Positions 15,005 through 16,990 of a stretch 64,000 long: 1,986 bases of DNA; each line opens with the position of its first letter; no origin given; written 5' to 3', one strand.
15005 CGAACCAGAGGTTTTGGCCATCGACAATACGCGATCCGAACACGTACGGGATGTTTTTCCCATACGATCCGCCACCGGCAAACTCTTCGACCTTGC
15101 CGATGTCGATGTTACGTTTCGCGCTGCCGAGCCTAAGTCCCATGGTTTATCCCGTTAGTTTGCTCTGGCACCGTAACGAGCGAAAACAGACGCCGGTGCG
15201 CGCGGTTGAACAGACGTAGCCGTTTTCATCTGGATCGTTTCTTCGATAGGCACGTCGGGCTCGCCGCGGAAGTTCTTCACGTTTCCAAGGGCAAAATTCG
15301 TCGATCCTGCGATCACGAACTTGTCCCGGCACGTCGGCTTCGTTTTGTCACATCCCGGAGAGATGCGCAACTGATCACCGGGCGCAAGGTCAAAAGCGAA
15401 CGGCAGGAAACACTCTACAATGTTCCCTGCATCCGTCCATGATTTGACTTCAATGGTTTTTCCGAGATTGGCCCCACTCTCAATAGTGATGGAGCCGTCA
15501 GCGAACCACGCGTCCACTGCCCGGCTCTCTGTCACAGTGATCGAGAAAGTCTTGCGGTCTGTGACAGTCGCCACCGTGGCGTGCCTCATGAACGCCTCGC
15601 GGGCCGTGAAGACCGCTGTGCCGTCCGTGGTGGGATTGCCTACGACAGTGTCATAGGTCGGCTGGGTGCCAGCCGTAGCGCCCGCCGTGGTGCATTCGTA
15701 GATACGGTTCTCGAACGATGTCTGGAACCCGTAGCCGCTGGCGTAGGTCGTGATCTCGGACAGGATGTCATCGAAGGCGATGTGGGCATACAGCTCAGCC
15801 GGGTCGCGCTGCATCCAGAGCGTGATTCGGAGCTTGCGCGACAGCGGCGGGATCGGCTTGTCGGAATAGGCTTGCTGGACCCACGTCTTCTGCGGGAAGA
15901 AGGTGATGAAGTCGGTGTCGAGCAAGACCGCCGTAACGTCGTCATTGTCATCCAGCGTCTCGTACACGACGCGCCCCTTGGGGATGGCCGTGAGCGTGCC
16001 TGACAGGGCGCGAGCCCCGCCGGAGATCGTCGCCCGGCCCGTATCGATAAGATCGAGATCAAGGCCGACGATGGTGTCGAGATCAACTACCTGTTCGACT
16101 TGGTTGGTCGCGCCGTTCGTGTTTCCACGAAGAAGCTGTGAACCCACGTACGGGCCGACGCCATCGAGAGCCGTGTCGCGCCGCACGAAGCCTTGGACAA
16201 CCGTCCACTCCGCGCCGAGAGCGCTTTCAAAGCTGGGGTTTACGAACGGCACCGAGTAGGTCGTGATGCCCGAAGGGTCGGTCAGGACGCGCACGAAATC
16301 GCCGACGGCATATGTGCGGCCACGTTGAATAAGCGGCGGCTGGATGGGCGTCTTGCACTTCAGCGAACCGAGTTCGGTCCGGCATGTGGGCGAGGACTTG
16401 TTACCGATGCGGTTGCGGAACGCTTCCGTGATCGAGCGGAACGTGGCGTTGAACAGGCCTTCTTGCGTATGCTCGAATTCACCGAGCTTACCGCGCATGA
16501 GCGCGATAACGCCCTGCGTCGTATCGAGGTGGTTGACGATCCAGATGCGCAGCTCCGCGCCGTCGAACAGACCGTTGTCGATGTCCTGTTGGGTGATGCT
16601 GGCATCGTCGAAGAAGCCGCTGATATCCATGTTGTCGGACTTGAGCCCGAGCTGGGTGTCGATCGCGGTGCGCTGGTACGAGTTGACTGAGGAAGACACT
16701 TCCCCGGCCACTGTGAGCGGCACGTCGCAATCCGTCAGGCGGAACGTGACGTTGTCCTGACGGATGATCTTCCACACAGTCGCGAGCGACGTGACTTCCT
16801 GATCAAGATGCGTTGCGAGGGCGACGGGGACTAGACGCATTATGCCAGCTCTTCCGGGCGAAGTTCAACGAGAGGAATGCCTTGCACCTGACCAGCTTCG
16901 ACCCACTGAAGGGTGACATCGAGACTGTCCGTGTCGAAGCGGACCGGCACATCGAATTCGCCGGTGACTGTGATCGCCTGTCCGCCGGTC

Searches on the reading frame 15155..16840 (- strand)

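Call 51: search_protein_families(library=pfam, proteins=[window:15155-16840:-], max_evalue=0.001)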
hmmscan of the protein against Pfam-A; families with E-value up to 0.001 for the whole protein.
window:15155-16840:- (561 aa): 2 families
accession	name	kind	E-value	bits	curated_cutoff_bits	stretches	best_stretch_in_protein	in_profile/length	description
PF09931.15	Phage_phiJL001_Gp84_N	-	2.4e-44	151.7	26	1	6-163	2-158/160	Baseplate hub protein, N-terminal attachment domain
PF09356.15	Phage_BR0599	-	3.4e-18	66.2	22.9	1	445-532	2-78/80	Phage conserved hypothetical protein BR0599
